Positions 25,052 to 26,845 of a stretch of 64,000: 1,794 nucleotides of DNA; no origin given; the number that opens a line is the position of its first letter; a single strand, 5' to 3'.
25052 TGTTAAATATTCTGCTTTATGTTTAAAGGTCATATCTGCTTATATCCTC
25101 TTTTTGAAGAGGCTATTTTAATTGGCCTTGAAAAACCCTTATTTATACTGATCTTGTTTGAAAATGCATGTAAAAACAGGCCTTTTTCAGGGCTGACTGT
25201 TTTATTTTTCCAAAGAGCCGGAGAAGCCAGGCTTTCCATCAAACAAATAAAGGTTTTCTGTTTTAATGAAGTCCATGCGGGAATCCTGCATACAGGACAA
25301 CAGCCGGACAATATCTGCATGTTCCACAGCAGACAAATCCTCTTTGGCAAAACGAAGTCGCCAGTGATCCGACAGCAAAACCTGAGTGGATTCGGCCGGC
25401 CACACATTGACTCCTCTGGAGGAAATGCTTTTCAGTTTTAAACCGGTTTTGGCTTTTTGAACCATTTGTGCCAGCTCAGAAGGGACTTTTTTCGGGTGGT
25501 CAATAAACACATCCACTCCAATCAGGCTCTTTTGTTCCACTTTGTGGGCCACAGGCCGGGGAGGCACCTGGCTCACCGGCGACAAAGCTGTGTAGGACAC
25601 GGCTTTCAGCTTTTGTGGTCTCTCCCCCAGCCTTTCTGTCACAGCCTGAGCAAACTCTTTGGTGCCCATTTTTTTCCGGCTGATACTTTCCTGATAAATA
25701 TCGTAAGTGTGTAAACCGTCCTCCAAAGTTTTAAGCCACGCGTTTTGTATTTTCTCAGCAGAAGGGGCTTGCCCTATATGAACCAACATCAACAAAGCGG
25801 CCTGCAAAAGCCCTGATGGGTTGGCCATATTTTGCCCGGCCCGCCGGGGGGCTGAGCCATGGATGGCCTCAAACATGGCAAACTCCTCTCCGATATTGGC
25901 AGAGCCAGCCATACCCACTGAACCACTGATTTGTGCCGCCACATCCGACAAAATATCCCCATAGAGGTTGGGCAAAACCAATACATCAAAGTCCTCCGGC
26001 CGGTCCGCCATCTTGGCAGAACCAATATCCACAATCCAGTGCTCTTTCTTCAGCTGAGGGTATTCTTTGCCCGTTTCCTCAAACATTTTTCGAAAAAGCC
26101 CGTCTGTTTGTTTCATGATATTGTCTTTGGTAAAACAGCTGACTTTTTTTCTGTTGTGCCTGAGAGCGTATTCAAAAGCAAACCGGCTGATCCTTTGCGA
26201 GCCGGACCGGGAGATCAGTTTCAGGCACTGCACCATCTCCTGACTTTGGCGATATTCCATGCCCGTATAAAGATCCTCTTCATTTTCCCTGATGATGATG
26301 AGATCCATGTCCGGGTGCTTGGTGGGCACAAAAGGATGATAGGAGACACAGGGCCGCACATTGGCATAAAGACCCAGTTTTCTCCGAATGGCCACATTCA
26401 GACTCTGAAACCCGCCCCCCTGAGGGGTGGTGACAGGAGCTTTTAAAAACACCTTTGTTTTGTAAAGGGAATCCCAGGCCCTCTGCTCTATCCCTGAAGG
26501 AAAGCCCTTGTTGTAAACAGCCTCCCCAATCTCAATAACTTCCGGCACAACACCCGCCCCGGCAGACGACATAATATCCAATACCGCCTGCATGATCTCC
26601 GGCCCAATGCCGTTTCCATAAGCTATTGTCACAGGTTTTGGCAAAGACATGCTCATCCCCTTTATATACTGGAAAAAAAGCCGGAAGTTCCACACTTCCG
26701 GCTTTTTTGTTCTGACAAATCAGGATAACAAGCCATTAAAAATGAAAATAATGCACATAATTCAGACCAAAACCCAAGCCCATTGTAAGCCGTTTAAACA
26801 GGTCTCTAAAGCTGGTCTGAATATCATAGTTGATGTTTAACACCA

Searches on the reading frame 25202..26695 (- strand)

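Call 35: search_protein_families(library=ncbifam, proteins=[window:25202-26695:-], max_evalue=1e-10)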
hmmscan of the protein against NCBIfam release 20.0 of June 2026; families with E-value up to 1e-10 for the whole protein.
window:25202-26695:- (497 aa): 16 families
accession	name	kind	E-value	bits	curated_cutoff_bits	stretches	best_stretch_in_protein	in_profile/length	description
NF006673.0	PRK09222.1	equivalog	4.1e-223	741.7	509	1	20-492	5-477/482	NADP-dependent isocitrate dehydrogenase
TIGR02924.1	ICDH_alpha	equivalog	1.8e-210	700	561.35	1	21-491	2-473/473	isocitrate dehydrogenase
NF006529.0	PRK08997.1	equivalog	2.2e-89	299.7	510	1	21-356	5-335/335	isocitrate dehydrogenase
TIGR00175.1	mito_nad_idh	equivalog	4.3e-87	292.4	432.4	1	21-336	5-320/334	isocitrate dehydrogenase (NAD(+))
TIGR02088.1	LEU3_arch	subfamily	1.4e-77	261.1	409.8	1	23-334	2-311/324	isopropylmalate/isohomocitrate dehydrogenases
NF040626.1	AksF2_Meth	equivalog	1e-75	255.1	540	1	22-335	4-315/333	homoisocitrate dehydrogenase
NF040619.1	AksF_Meth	equivalog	8.8e-69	232.2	500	1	22-333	4-330/343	homoisocitrate dehydrogenase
TIGR00183.1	prok_nadp_idh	equivalog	3.2e-64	217.3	567.3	2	158-356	198-416/417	isocitrate dehydrogenase (NADP(+))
NF005036.0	PRK06451.1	equivalog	1.3e-63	215.2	484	2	227-354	280-406/412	NADP-dependent isocitrate dehydrogenase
NF005425.0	PRK07006.1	equivalog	1.3e-55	188.8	490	2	221-354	281-414/416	NADP-dependent isocitrate dehydrogenase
TIGR02089.1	TTC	equivalog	6e-52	176.7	470.4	1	87-336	79-338/352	tartrate dehydrogenase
NF002898.0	PRK03437.1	equivalog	7.2e-52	176.8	393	1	22-354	7-343/347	3-isopropylmalate dehydrogenase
NF006048.0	PRK08194.1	equivalog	3.9e-51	174.2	501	1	97-356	89-349/352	tartrate dehydrogenase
NF005610.0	PRK07362.1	equivalog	3.1e-50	171.2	585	2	227-355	344-473/474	NADP-dependent isocitrate dehydrogenase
TIGR00169.1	leuB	equivalog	1.6e-47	162.3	353.2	1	23-340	3-339/349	3-isopropylmalate dehydrogenase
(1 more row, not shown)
